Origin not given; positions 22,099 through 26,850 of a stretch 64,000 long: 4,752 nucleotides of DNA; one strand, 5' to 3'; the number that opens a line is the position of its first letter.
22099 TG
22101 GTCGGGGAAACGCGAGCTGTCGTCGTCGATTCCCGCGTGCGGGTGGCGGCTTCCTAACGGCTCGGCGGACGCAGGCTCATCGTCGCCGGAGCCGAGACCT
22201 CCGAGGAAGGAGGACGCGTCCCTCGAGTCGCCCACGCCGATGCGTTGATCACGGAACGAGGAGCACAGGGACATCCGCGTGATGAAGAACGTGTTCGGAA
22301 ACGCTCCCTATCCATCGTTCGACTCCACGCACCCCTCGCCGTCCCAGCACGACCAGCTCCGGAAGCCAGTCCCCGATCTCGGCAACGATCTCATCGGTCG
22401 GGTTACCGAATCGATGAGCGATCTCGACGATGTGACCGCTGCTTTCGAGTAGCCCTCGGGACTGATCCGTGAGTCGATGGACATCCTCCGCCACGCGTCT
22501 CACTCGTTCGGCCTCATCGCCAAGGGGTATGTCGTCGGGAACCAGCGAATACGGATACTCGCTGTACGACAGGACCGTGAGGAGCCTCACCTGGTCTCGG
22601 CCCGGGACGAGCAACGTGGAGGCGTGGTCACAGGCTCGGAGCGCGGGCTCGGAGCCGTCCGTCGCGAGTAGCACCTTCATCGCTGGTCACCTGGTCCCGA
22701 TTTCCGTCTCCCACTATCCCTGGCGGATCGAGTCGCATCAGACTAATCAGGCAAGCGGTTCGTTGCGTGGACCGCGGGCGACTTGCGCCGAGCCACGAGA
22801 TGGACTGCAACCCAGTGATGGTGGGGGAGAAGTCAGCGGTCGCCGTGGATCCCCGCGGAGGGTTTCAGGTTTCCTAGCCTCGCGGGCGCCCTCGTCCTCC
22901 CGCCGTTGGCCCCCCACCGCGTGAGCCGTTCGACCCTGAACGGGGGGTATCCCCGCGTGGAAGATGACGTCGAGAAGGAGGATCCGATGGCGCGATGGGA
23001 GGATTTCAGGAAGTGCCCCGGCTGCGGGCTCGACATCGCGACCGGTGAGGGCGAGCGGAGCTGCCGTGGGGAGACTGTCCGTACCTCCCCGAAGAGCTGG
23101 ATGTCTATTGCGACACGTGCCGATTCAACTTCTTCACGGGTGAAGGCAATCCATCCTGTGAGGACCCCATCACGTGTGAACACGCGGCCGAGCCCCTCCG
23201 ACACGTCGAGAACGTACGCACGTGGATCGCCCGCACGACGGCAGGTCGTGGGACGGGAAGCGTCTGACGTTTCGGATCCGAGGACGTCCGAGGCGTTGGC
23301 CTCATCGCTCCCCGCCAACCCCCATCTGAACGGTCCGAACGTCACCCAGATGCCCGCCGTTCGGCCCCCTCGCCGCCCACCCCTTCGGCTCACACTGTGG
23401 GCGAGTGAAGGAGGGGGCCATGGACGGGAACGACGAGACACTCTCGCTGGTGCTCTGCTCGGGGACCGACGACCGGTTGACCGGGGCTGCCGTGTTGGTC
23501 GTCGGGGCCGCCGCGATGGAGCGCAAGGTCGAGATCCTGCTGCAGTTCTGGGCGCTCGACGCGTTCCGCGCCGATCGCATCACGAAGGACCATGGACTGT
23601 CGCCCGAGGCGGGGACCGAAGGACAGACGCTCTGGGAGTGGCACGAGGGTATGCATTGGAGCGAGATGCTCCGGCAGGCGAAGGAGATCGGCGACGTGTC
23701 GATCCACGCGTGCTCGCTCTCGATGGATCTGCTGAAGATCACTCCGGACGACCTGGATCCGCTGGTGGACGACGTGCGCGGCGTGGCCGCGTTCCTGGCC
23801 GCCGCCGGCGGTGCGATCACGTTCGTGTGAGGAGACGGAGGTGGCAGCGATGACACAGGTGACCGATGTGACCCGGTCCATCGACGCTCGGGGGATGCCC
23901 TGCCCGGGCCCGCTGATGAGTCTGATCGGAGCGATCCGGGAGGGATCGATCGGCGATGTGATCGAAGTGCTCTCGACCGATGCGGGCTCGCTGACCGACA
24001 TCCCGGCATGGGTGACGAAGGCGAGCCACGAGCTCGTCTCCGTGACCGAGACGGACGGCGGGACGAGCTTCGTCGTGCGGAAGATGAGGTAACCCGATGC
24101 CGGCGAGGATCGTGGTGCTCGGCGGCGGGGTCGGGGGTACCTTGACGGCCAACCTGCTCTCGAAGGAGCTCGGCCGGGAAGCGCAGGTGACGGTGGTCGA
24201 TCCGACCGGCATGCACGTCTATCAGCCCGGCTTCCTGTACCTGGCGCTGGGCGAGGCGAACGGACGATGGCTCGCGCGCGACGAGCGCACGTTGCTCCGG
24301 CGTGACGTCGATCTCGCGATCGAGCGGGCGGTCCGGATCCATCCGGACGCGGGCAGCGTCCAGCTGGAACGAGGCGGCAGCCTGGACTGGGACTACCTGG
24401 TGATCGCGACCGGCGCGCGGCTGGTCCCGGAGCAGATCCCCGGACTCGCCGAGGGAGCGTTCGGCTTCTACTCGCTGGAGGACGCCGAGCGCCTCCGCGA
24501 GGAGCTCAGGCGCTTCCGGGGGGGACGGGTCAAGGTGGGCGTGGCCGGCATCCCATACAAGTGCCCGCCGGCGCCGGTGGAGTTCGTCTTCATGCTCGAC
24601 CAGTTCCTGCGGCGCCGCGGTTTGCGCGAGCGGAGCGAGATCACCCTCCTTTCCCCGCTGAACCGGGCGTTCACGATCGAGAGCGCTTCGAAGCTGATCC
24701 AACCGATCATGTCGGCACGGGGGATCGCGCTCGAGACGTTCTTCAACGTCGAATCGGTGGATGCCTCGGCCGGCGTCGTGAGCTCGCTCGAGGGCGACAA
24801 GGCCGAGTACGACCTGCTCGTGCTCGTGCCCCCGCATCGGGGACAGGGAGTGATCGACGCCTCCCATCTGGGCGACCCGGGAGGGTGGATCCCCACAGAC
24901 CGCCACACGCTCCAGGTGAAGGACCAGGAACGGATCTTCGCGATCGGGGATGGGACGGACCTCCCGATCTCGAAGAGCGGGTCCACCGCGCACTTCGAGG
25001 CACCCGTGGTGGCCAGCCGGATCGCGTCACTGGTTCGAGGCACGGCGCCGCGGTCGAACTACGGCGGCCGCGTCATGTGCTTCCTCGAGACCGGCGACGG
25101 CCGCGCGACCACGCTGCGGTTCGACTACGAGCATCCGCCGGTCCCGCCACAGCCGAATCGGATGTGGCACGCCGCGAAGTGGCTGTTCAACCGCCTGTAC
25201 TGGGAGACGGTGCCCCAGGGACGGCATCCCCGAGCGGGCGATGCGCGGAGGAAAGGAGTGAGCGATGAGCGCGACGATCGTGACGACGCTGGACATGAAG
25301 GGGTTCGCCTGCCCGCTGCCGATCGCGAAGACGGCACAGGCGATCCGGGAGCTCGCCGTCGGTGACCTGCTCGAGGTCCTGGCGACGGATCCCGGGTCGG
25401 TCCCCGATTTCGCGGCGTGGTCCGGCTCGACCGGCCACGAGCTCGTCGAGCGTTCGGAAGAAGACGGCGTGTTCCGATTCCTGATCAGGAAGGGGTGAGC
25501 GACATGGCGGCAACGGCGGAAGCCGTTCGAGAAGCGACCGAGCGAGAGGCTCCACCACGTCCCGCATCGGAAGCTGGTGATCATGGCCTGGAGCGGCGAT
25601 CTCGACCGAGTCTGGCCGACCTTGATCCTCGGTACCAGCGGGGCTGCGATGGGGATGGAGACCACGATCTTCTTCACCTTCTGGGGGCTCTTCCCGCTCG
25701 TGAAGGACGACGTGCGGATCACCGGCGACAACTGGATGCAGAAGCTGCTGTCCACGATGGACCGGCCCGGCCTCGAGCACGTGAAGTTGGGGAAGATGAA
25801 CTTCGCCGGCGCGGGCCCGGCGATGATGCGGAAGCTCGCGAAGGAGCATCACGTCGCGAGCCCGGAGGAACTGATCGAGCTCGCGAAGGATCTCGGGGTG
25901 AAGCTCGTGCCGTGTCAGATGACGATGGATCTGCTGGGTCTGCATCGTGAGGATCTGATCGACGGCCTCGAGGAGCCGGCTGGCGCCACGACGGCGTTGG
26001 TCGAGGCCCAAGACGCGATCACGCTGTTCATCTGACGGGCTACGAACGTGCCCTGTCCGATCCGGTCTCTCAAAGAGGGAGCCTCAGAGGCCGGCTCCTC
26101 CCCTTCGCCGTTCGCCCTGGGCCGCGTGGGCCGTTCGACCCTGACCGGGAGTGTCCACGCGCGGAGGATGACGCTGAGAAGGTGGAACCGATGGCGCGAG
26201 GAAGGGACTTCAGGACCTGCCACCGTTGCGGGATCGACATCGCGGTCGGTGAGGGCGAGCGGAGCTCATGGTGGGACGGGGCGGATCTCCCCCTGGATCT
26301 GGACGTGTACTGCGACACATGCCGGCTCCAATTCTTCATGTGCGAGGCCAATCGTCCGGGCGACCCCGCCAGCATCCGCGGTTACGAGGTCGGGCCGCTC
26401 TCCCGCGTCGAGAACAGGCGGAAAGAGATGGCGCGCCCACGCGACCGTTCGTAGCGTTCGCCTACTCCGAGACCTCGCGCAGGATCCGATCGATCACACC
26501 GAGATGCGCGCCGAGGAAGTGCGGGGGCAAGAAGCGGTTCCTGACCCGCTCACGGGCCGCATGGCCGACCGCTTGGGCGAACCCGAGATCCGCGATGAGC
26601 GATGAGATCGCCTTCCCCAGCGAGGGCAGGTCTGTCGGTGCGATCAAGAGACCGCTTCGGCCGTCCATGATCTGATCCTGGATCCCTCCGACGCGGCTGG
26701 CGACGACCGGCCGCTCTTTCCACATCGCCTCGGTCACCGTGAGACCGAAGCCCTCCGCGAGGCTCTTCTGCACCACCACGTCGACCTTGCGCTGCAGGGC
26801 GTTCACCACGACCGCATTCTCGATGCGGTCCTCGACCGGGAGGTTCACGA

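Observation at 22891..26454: Mirror-symmetric DsrE-TusA-[SQR-like]-TusA-DsrE sulfur module bracketed by duplicated leader + Cys4 zinc-ribbon genes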

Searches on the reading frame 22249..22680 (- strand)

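Call 5: search_protein_families(library=pfam, proteins=[window:22249-22680:-], max_evalue=0.01)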
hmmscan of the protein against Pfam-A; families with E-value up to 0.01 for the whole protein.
window:22249-22680:- (143 aa): 1 family
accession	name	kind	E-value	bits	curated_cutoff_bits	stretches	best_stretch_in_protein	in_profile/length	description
PF00582.32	Usp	-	3e-24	86.6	24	1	2-143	4-141/141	Universal stress protein family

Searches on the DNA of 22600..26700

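Call 90: search_rna_families(source=window, start=22600, end=26700, threshold=evalue, max_evalue=1)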
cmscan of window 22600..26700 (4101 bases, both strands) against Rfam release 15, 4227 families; matches with E-value up to 1: 0.
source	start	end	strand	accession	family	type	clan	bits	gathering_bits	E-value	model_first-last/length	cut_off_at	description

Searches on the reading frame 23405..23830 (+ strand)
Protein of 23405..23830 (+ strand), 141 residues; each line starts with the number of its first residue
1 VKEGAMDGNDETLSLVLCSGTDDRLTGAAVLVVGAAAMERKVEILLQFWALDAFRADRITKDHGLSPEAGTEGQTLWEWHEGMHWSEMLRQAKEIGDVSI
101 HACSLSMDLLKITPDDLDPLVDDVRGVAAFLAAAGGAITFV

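Call 5: search_protein_families(library=pfam, proteins=[window:23405-23830:+], max_evalue=0.01)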
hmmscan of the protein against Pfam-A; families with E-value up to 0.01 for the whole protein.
window:23405-23830:+ (141 aa): 1 family
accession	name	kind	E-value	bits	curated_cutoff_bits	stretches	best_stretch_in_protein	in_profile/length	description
PF13686.11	DrsE_2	-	2.1e-13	51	25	2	85-135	101-149/156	DsrE/DsrF/DrsH-like family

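Call 8: search_protein_families(library=ncbifam, proteins=[window:23405-23830:+], max_evalue=0.1)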
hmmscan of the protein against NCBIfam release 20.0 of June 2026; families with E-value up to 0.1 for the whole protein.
window:23405-23830:+ (141 aa): 1 family
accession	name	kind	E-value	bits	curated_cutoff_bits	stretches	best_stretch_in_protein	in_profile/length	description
NF047629.1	SulfCarrDsrE2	equivalog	0.00076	19.7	210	0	86-137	103-153/159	sulfur carrier protein DsrE2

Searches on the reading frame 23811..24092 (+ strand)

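Call 5: search_protein_families(library=pfam, proteins=[window:23811-24092:+], max_evalue=0.01)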
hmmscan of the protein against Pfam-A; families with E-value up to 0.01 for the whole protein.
window:23811-24092:+ (93 aa): 1 family
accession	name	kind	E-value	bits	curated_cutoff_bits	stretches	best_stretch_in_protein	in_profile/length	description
PF01206.22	TusA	-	2e-21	76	28.6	1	23-91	2-70/70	Sulfurtransferase TusA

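Call 8: search_protein_families(library=ncbifam, proteins=[window:23811-24092:+], max_evalue=0.1)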
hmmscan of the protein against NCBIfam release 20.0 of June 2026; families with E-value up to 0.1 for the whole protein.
window:23811-24092:+ (93 aa): 4 families
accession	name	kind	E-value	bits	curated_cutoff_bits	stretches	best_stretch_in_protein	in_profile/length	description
NF001423.0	PRK00299.1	equivalog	5.9e-10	38.8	78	1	17-91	5-79/82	sulfurtransferase TusA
NF008242.0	PRK11018.1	equivalog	4.9e-07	29.3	79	1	18-90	5-77/78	sulfurtransferase-like selenium metabolism protein YedF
TIGR03527.1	selenium_YedF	equivalog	0.0033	17.3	110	1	24-85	1-62/194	sulfurtransferase-like selenium metabolism protein YedF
NF049973.1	radical_Rv1681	equivalog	0.058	12.3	380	1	36-90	3-53/326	Rv1681 family radical SAM protein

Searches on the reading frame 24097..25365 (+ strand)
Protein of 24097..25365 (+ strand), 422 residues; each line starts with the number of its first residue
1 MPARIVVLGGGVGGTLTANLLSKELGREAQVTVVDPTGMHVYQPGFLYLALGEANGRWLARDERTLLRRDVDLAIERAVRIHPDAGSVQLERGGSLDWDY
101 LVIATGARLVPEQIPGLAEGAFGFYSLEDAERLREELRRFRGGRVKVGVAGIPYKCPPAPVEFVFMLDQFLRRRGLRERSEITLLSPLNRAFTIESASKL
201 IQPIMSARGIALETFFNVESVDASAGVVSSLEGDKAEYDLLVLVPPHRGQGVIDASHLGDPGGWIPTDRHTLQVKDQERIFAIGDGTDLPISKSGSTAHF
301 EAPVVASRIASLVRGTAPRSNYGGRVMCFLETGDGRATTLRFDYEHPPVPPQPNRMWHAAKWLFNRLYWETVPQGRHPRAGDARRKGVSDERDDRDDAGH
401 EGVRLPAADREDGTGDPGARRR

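Call 5: search_protein_families(library=pfam, proteins=[window:24097-25365:+], max_evalue=0.01)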
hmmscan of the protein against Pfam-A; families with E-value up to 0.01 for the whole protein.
window:24097-25365:+ (422 aa): 4 families
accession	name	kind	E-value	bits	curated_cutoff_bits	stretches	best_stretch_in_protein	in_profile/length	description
PF07992.20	Pyr_redox_2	-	3.9e-20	72.9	26.1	1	4-289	2-278/291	Pyridine nucleotide-disulphide oxidoreductase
PF21706.3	FCSD_central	-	0.00011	22.7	27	1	133-245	4-116/116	Sulfide dehydrogenase [flavocytochrome c] flavoprotein chain, central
PF13454.12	NAD_binding_9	-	0.00023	21.6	21.8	0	6-39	1-35/155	FAD-NAD(P)-binding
PF04820.20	Trp_halogenase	-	0.0028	17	21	1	4-45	1-43/458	Tryptophan halogenase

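Call 8: search_protein_families(library=ncbifam, proteins=[window:24097-25365:+], max_evalue=0.1)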
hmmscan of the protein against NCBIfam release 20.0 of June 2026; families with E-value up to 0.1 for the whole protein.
window:24097-25365:+ (422 aa): 12 families
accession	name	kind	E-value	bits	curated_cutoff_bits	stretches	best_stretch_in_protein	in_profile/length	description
NF049943.1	SQR_III_seleno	exception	8.5e-106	354.2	525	1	4-376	2-392/406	type III sulfide quinone reductase, selenoprotein subtype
TIGR03169.1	Nterm_to_SelD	hypoth_equivalog_domain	2.6e-13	50.1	310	1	58-320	55-318/365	pyridine nucleotide-disulfide oxidoreductase family protein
NF042949.2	3PPDioc_HcaD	equivalog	1.3e-07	30.8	450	1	61-139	61-141/386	3-phenylpropionate/cinnamic acid dioxygenase ferredoxin--NAD(+) reductase subunit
NF045765.1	PhenlGlyoxDHPadH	equivalog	3.7e-07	29.4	475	1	28-141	27-144/416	NADH-dependent phenylglyoxylate dehydrogenase subunit epsilon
NF007286.0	PRK09754.1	equivalog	4.3e-06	25.8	447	1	68-141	70-145/400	phenylpropionate dioxygenase ferredoxin reductase subunit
TIGR03385.1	CoA_CoA_reduc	equivalog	4.3e-06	25.8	578.8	1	4-290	1-286/439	CoA-disulfide reductase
NF007123.0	PRK09564.1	equivalog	0.0005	18.9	458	1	4-151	2-158/444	CoA-disulfide reductase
NF041682.1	ant_diox_AndAa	equivalog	0.002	16.9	650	1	59-147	62-150/406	anthranilate 1,2-dioxygenase system ferredoxin--NAD(+) reductase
TIGR02374.1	nitri_red_nirB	equivalog_domain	0.014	13.8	578.35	1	70-145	68-145/794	nitrite reductase large subunit NirB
NF005883.0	PRK07845.1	equivalog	0.015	14.3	479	0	3-39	3-36/466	NAD(P)H-quinone dehydrogenase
NF008841.0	PRK11883.1-1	equivalog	0.021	13.8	517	0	2-37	3-38/453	protoporphyrinogen oxidase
NF011565.0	PRK14989.1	subfamily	0.081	10.9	883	0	4-146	5-151/847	nitrite reductase large subunit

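Call 10: search_solved_structures(query=window:24097-25365:+, max_evalue=0.001, show_alignments=1)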
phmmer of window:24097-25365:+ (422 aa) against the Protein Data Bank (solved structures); distinct sequences matched with E-value up to 0.001: 30.
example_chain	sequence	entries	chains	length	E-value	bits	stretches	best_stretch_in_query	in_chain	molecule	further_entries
8dhk_A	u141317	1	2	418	3e-41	145.2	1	5-353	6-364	Sulfide:quinone oxidoreductase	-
6mp5_A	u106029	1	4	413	1e-40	143.4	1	5-353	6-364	Sulfide:quinone oxidoreductase, mitochondrial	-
6mo6_A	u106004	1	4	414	1e-40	143.4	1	5-353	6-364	Sulfide:quinone oxidoreductase, mitochondrial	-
6oi5_A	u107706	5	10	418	1.1e-40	143.3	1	5-353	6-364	Sulfide:quinone oxidoreductase, mitochondrial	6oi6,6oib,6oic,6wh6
3h8i_A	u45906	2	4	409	2e-24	89.7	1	4-370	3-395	NADH oxidase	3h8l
5n1t_A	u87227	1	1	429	2.1e-20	76.5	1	3-320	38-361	flavin-binding subunit of sulfide dehydrogenase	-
1fcd_A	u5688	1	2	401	2.2e-20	76.4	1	4-320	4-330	FLAVOCYTOCHROME C SULFIDE DEHYDROGENASE (FLAVIN-BINDING SUBUNIT)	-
3hyv_A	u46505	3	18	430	7.5e-20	74.6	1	3-363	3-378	Sulfide-quinone reductase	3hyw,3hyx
3vrd_B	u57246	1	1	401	5.8e-19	71.7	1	4-324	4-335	Flavocytochrome c flavin subunit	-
3szf_A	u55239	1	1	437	5.1e-14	55.4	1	3-313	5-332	Sulfide-quinone reductase, putative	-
3szw_A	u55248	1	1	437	1.2e-13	54.2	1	3-313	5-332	Sulfide-quinone reductase, putative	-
3sxi_A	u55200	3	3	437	1.6e-13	53.8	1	3-313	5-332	Sulfide-quinone reductase, putative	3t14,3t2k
3sz0_A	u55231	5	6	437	1.8e-13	53.6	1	3-313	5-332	Sulfide-quinone reductase, putative | Sulfide-quinone reductase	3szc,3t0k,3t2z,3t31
3sy4_A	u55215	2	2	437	1.9e-13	53.6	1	3-313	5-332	Sulfide-quinone reductase, putative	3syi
3t2y_A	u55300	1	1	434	2.5e-13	53.1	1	3-313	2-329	Sulfide-quinone reductase, putative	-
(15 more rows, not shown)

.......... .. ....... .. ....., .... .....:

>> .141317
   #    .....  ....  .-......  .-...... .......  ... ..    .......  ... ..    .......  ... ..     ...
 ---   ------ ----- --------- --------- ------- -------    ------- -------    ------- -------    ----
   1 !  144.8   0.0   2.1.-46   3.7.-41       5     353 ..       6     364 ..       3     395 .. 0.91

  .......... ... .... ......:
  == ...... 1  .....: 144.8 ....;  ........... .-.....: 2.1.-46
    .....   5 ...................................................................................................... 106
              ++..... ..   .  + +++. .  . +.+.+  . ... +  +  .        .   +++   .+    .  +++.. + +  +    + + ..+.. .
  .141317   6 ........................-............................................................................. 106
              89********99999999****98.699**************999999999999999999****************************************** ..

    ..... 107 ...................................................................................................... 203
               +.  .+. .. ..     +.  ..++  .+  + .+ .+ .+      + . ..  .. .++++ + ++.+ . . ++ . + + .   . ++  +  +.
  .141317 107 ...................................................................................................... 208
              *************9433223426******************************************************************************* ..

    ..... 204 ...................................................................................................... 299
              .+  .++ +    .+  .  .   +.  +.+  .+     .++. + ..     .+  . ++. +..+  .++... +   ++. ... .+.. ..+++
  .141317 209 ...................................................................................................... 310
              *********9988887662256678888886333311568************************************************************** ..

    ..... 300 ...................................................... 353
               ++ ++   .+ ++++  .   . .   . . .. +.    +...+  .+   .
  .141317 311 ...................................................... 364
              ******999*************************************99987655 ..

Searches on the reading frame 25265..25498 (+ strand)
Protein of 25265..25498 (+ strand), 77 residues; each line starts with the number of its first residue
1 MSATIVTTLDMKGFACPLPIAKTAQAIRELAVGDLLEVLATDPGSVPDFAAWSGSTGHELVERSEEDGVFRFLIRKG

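Call 5: search_protein_families(library=pfam, proteins=[window:25265-25498:+], max_evalue=0.01)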
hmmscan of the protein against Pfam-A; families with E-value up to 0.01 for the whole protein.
window:25265-25498:+ (77 aa): 1 family
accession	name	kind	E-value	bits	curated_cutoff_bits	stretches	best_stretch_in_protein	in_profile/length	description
PF01206.22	TusA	-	1.4e-22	79.8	28.6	1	8-76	2-70/70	Sulfurtransferase TusA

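Call 8: search_protein_families(library=ncbifam, proteins=[window:25265-25498:+], max_evalue=0.1)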
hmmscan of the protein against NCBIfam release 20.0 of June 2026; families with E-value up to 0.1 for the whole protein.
window:25265-25498:+ (77 aa): 6 families
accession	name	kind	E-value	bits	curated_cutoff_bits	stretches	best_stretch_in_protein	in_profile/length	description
NF001423.0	PRK00299.1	equivalog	3.9e-14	52.2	78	1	5-77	8-80/82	sulfurtransferase TusA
NF008242.0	PRK11018.1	equivalog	3.5e-11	42.6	79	1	7-76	9-78/78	sulfurtransferase-like selenium metabolism protein YedF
TIGR03527.1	selenium_YedF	equivalog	0.0021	17.9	110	1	9-76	1-68/194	sulfurtransferase-like selenium metabolism protein YedF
NF041048.1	TusA_like_YeeD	exception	0.0058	16.3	147.5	1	8-54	3-52/72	thiosulfate utilization sulfurtransferase TsuB/YeeD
TIGR00393.1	kpsF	subfamily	0.03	13.9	203.7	1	4-60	93-153/268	KpsF/GutQ family sugar-phosphate isomerase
NF049973.1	radical_Rv1681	equivalog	0.046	12.7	380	1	24-68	6-50/326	Rv1681 family radical SAM protein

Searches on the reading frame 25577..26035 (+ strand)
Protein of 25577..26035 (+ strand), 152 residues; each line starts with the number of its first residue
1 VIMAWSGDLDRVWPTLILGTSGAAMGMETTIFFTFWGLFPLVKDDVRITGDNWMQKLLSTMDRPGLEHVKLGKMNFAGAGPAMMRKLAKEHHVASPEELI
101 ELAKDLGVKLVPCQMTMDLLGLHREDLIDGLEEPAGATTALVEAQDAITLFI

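Call 5: search_protein_families(library=pfam, proteins=[window:25577-26035:+], max_evalue=0.01)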
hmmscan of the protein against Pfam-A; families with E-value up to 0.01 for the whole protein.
window:25577-26035:+ (152 aa): 2 families
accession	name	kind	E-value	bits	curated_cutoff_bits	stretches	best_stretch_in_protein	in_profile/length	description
PF13686.11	DrsE_2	-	1.6e-43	148.8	25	1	1-147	6-151/156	DsrE/DsrF/DrsH-like family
PF02635.20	DsrE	-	0.0097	16.5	22.7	0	78-132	40-94/116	DsrE/DsrF-like family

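Call 8: search_protein_families(library=ncbifam, proteins=[window:25577-26035:+], max_evalue=0.1)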
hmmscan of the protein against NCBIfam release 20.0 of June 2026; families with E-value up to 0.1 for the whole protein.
window:25577-26035:+ (152 aa): 1 family
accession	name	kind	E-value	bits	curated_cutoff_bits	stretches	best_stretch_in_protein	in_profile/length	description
NF047629.1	SulfCarrDsrE2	equivalog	2.5e-24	86.3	210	1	2-152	8-159/159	sulfur carrier protein DsrE2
